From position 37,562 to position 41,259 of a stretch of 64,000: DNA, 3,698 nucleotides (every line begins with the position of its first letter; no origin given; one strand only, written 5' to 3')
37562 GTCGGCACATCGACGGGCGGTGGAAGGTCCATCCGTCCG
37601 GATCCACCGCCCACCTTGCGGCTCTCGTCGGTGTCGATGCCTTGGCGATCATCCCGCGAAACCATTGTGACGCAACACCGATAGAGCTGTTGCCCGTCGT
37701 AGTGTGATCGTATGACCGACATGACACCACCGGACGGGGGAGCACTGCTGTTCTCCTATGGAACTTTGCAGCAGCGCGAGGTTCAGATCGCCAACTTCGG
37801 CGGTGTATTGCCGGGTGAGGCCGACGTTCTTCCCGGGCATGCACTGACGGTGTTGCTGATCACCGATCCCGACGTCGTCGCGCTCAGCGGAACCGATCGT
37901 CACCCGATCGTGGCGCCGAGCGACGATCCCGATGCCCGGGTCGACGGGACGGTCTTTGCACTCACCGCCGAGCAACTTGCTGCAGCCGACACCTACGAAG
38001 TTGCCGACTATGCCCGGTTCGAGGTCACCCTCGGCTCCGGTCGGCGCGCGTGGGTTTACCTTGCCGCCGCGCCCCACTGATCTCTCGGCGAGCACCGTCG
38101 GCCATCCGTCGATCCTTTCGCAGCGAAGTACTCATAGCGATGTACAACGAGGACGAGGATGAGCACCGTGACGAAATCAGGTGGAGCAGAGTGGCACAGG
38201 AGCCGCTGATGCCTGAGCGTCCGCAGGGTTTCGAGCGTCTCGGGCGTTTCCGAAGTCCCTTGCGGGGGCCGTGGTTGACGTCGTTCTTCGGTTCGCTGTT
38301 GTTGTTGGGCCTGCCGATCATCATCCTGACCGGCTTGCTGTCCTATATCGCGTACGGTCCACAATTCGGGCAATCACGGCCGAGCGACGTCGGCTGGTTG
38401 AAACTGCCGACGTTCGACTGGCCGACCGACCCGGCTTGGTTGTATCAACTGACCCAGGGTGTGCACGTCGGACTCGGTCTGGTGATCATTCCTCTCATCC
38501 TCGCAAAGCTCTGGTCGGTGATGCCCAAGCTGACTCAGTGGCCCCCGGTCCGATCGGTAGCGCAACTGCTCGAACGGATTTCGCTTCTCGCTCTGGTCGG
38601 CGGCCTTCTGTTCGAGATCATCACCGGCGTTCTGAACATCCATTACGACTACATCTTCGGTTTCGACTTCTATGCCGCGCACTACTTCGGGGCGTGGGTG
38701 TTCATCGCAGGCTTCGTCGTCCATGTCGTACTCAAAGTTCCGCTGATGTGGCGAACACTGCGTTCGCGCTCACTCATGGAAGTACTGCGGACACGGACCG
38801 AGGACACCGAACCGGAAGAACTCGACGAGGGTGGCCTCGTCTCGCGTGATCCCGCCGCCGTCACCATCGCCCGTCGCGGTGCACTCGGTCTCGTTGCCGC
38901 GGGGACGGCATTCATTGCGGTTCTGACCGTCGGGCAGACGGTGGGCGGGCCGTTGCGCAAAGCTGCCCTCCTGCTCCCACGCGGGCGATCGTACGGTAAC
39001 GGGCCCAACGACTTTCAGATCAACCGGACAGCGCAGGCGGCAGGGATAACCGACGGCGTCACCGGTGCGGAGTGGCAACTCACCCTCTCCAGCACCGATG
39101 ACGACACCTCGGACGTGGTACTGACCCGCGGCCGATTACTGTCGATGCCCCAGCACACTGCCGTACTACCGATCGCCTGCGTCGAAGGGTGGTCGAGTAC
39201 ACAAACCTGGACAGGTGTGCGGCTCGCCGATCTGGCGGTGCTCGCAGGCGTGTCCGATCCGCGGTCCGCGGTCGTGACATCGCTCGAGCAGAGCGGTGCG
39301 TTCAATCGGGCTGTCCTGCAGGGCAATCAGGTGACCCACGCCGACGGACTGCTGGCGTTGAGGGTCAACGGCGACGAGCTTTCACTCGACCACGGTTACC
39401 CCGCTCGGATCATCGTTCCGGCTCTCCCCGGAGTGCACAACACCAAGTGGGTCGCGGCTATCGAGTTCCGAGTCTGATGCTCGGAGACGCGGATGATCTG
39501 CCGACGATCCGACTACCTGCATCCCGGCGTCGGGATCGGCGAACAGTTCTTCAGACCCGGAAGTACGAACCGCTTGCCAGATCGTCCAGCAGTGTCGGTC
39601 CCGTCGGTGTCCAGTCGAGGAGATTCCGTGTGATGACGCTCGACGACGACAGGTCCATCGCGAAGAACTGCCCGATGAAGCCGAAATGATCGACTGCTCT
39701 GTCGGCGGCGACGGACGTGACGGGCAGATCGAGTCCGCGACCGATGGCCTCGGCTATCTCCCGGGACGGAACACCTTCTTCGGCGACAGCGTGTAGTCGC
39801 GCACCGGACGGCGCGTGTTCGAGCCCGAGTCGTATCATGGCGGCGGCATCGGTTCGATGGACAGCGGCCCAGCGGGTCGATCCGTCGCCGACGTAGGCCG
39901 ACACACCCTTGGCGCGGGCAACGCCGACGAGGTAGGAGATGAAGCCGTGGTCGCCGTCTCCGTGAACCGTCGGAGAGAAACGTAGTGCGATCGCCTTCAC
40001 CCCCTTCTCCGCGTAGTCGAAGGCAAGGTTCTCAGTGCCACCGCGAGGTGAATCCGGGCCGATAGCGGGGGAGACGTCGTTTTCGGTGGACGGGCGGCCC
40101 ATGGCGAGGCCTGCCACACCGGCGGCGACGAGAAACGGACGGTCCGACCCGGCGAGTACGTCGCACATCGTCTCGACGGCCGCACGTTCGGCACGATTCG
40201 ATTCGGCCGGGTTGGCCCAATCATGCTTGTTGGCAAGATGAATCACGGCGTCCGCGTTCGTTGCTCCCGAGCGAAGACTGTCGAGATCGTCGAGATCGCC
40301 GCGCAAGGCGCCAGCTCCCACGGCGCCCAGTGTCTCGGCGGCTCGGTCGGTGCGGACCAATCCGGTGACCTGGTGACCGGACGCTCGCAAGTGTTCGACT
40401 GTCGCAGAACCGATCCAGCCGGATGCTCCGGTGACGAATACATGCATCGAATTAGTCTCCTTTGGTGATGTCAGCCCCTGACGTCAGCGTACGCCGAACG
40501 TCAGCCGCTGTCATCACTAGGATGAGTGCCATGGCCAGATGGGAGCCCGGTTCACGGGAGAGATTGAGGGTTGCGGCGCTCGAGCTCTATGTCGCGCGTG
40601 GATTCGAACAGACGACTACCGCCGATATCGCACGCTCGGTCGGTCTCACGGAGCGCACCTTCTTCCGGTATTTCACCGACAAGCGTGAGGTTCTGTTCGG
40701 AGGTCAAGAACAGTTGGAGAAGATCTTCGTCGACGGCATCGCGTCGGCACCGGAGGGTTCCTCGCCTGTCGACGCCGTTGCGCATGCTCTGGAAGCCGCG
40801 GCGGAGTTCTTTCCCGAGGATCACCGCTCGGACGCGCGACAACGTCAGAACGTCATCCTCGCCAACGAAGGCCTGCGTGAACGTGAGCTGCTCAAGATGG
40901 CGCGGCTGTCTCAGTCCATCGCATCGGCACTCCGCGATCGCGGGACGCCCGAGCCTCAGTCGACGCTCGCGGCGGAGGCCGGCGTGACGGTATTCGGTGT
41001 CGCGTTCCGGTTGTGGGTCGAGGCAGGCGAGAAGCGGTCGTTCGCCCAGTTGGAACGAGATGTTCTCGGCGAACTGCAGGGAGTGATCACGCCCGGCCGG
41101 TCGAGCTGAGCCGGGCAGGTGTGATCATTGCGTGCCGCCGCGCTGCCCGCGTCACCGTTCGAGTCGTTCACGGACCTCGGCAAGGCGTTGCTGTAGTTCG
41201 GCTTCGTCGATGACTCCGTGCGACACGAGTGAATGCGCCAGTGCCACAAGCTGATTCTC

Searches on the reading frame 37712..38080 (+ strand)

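Call 29: search_protein_families(library=pfam, proteins=[window:37712-38080:+], max_evalue=0.0001)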
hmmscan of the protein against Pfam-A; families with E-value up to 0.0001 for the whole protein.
window:37712-38080:+ (122 aa): 1 family
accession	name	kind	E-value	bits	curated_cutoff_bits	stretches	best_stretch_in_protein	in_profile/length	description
PF06094.17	GGACT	-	1.2e-09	39.2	22.8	1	13-119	1-103/120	Gamma-glutamyl cyclotransferase, AIG2-like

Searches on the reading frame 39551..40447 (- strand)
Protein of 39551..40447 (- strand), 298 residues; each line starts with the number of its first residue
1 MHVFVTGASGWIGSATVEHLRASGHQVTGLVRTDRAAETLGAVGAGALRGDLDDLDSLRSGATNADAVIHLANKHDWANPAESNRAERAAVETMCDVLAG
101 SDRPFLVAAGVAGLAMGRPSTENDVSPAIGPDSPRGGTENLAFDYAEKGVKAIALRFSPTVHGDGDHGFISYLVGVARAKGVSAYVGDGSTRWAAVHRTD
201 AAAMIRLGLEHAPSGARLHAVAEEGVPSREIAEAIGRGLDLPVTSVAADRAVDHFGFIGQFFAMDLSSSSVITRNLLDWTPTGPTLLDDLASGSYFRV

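Call 29: search_protein_families(library=pfam, proteins=[window:39551-40447:-], max_evalue=0.0001)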
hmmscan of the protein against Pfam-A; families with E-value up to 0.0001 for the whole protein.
window:39551-40447:- (298 aa): 5 families
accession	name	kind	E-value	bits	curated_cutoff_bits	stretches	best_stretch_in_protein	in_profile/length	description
PF01370.27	Epimerase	-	3e-16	60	20.9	1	3-214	1-230/240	NAD dependent epimerase/dehydratase family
PF13460.12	NAD_binding_10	-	2.5e-10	41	27.2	1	7-94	1-85/184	NAD(P)H-binding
PF05368.20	NmrA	-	6.4e-08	33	27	1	3-73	5-78/298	NmrA-like family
PF16363.11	GDP_Man_Dehyd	-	2.6e-05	24.3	27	1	4-72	1-83/332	GDP-mannose 4,6 dehydratase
PF02254.24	TrkA_N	-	8.7e-05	23.3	23.8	0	10-74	7-72/116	TrkA-N domain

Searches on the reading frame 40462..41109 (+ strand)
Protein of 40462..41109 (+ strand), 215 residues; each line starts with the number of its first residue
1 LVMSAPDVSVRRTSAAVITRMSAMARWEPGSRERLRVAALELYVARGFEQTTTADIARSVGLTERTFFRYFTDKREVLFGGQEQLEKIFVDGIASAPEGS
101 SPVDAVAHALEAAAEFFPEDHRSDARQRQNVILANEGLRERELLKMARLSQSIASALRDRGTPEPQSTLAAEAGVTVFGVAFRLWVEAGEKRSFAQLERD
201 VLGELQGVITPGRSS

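Call 29: search_protein_families(library=pfam, proteins=[window:40462-41109:+], max_evalue=0.0001)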
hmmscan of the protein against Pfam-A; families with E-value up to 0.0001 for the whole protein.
window:40462-41109:+ (215 aa): 2 families
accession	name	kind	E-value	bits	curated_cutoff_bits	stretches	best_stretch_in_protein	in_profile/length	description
PF00440.29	TetR_N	-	4.6e-12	46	24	1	37-78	3-44/47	Bacterial regulatory proteins, tetR family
PF17754.6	TetR_C_14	-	3.1e-07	30.7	22.7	1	101-205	2-107/112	MftR C-terminal domain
